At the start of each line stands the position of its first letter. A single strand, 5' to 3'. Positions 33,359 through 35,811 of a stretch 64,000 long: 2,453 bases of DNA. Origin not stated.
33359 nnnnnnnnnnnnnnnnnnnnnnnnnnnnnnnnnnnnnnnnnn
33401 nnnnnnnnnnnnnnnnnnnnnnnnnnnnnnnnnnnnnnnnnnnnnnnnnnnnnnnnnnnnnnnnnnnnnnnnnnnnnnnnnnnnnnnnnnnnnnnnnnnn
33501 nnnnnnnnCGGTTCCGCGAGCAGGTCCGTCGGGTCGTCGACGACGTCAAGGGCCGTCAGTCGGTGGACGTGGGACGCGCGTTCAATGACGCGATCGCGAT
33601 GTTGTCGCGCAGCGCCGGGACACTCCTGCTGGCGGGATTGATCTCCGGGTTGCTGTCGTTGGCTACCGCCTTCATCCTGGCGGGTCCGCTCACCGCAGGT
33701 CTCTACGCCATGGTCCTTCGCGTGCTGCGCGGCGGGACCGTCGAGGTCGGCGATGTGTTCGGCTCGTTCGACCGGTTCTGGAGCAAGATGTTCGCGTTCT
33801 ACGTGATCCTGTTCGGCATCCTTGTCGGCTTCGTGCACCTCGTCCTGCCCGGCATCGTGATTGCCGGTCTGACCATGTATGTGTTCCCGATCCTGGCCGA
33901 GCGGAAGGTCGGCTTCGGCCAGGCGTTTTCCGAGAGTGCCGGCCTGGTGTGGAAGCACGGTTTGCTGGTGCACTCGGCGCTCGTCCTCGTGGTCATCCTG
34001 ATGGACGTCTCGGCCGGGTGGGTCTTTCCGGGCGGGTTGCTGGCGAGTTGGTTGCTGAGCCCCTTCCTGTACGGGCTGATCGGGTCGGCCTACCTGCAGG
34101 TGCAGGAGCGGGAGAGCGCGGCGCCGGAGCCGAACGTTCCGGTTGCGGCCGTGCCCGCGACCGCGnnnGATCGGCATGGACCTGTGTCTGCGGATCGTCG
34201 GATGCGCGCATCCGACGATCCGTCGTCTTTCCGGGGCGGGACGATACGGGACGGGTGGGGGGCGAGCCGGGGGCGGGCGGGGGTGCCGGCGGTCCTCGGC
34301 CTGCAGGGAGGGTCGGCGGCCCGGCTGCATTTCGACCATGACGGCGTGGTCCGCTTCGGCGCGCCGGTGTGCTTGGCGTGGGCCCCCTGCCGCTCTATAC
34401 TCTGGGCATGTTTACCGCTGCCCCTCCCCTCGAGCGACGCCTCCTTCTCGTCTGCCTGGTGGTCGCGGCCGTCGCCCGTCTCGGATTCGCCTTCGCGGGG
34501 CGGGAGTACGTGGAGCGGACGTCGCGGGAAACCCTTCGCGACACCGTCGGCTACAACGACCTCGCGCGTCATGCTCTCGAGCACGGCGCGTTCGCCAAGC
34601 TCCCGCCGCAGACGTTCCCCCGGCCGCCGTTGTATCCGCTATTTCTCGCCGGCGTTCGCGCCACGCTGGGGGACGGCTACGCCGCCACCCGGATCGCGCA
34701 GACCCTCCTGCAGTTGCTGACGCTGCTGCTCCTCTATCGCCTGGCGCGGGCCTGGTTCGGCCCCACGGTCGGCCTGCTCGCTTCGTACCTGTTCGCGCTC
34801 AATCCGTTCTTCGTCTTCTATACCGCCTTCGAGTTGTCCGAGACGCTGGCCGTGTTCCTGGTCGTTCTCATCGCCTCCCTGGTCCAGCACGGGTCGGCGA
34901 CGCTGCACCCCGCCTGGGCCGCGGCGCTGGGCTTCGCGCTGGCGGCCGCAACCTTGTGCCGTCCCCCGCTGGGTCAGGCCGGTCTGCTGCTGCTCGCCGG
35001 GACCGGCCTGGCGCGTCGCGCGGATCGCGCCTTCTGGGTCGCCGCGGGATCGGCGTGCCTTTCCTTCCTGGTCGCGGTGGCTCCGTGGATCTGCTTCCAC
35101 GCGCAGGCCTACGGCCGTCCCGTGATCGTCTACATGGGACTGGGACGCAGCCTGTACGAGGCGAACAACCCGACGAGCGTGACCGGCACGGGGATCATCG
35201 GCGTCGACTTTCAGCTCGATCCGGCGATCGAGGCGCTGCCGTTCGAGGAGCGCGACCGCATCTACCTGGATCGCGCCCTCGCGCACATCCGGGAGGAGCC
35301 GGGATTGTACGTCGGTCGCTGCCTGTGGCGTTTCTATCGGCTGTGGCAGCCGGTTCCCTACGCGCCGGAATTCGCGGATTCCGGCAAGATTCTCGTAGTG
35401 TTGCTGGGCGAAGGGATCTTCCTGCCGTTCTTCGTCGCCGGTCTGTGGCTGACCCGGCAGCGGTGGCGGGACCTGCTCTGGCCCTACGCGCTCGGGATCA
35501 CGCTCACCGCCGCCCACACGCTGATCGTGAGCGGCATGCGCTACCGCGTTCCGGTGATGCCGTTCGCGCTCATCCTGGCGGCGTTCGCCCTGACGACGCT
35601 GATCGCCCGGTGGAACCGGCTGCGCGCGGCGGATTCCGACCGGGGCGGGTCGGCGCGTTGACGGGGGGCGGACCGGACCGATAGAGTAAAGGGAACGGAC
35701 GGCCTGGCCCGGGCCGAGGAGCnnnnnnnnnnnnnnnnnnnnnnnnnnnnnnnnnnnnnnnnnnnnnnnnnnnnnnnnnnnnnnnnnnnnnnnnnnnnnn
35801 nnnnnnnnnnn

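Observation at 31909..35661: Catalytically degenerate Hanks-type kinase (HGN in place of HRD) fused to a polytopic membrane domain, flanked by a YkgJ Fe-S protein and a GT39-like glycosyltransferase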

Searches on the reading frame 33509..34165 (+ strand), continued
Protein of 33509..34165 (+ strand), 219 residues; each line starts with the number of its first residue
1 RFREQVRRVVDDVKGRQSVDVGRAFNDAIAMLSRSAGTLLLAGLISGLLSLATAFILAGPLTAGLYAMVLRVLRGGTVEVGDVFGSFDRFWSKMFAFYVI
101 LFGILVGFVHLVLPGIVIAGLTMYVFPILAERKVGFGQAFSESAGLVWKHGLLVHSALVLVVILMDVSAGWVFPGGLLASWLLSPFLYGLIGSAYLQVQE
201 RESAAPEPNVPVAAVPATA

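Call 64: search_protein_families(library=pfam, proteins=[P0148, P0158, P0175, P0181, P0188, P0190, P0212, P0218, P0221, P0236], max_evalue=0.01)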
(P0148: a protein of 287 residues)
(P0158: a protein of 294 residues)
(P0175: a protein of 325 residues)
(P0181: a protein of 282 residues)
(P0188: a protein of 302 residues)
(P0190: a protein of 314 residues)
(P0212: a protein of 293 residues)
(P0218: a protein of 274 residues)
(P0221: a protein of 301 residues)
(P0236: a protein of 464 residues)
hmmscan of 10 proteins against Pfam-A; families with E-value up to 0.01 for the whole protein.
P0148 (287 aa): 2 families
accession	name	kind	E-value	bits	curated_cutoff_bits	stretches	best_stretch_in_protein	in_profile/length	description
PF22564.2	HAAS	-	1.5e-12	48.1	27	1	14-73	1-53/55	HAAS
PF06790.16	UPF0259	-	1.5e-05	25.4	31.4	1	123-224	90-190/248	Uncharacterised protein family (UPF0259)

P0158 (294 aa): 2 families
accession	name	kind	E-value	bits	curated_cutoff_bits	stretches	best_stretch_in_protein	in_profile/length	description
PF22564.2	HAAS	-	3.5e-12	46.9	27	1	4-73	1-55/55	HAAS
PF06790.16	UPF0259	-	0.00043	20.6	31.4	1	132-219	100-186/248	Uncharacterised protein family (UPF0259)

P0175 (325 aa): 2 families
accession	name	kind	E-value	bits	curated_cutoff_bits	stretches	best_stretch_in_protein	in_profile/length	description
PF10110.14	GPDPase_memb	-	0.0025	17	29.6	1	182-256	161-236/321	Membrane domain of glycerophosphoryl diester phosphodiesterase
PF06790.16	UPF0259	-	0.0041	17.4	31.4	1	170-227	129-186/248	Uncharacterised protein family (UPF0259)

P0181 (282 aa): 4 families
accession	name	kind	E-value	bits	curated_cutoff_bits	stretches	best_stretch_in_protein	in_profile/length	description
PF10110.14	GPDPase_memb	-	9.3e-07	28.3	29.6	1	170-251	161-240/321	Membrane domain of glycerophosphoryl diester phosphodiesterase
PF14446.12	Prok-RING_1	-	3.2e-05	24.2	29.1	1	15-53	5-41/54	Prokaryotic RING finger family 1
PF06161.16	DUF975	-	0.00033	21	34.8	1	115-194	49-130/243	Protein of unknown function (DUF975)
PF06790.16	UPF0259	-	0.00094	19.5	31.4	1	162-214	133-189/248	Uncharacterised protein family (UPF0259)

P0188 (302 aa): 2 families
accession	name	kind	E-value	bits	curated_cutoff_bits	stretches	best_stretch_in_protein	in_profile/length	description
PF14446.12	Prok-RING_1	-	0.00067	20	29.1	1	24-63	4-42/54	Prokaryotic RING finger family 1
PF10110.14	GPDPase_memb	-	0.0028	16.9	29.6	1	198-252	184-239/321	Membrane domain of glycerophosphoryl diester phosphodiesterase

P0190 (314 aa): 1 family
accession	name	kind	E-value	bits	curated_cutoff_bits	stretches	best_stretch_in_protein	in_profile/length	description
PF22564.2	HAAS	-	4.3e-11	43.4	27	1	14-74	1-54/55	HAAS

P0212 (293 aa): 1 family
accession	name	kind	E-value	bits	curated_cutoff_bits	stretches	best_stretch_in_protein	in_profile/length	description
PF00130.28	C1_1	-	0.0043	17.3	26.5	1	14-55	10-51/53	Phorbol esters/diacylglycerol binding domain (C1 domain)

P0218 (274 aa): 1 family
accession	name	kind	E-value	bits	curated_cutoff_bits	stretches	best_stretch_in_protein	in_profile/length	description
PF22564.2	HAAS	-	4.8e-10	40.1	27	1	14-71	1-54/55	HAAS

P0221 (301 aa): 2 families
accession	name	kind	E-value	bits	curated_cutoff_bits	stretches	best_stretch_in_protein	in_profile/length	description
PF22564.2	HAAS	-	5.1e-09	36.8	27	1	14-72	1-52/55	HAAS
PF06790.16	UPF0259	-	7.7e-05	23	31.4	1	131-277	86-225/248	Uncharacterised protein family (UPF0259)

P0236 (464 aa): 1 family
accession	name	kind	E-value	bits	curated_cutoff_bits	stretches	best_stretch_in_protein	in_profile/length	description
PF07228.17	SpoIIE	-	4.5e-41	141.3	25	1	267-461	3-191/192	Stage II sporulation protein E (SpoIIE)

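Call 75: search_protein_families(library=pfam, alignment_id=A4, max_evalue=0.01)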
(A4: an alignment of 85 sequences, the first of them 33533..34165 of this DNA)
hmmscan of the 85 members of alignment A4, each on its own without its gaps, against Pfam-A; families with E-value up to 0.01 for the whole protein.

A. member 1, window:33533-34165:+ (211 aa): 0 families

B. families by the number of members that match (of 85 scanned): 8 families
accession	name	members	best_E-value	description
PF06790.16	UPF0259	28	1.7e-08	Uncharacterised protein family (UPF0259)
PF10110.14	GPDPase_memb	27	1.3e-08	Membrane domain of glycerophosphoryl diester phosphodiesterase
PF06161.16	DUF975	18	2.6e-06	Protein of unknown function (DUF975)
PF07264.17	EI24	3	0.00012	Sulfate transporter CysZ/Etoposide-induced protein 2.4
PF24400.1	DUF7544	1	1e-05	Family of unknown function (DUF7544)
PF25231.1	DUF7847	1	0.00033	Domain of unknown function (DUF7847)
PF11295.13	DUF3096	1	0.0012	Protein of unknown function (DUF3096)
PF06738.18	ThrE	1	0.0034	Putative threonine/serine exporter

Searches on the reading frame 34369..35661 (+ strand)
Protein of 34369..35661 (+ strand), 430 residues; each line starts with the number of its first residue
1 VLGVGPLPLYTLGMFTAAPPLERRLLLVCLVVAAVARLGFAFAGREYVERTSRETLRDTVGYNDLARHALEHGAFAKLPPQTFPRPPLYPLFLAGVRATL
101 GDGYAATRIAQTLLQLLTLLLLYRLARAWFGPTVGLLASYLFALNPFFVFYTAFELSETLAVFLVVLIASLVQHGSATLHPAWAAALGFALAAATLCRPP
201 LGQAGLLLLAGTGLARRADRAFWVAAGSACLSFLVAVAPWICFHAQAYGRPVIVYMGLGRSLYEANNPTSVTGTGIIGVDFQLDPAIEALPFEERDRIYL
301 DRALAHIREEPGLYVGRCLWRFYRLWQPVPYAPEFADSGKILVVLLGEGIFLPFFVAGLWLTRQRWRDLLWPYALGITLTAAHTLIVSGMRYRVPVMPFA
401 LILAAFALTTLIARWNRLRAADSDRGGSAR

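Call 3: search_protein_families(library=pfam, proteins=[window:34369-35661:+], max_evalue=0.1)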
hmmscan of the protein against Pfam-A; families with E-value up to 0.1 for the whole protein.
window:34369-35661:+ (430 aa): 2 families
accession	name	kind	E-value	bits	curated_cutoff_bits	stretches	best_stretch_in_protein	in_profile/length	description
PF13231.12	PMT_2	-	2.6e-10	41.2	26.1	1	85-240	2-157/160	Dolichyl-phosphate-mannose-protein mannosyltransferase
PF03901.23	Glyco_transf_22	-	0.0007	19.3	23.8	1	105-254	81-235/414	Alg9-like mannosyltransferase family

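Call 4: search_protein_families(library=ncbifam, proteins=[window:34369-35661:+], max_evalue=0.1)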
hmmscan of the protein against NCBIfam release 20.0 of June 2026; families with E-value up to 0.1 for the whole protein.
window:34369-35661:+ (430 aa): 1 family
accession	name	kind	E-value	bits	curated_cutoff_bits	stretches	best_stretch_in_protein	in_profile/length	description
TIGR03663.1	TIGR03663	subfamily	0.032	13.3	126.25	1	93-194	59-159/435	flippase activity-associated protein Agl23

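Call 69: search_solved_structures(query=window:34369-35661:+, max_evalue=1)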
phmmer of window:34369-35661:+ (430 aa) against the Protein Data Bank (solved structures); distinct sequences matched with E-value up to 1: 0.
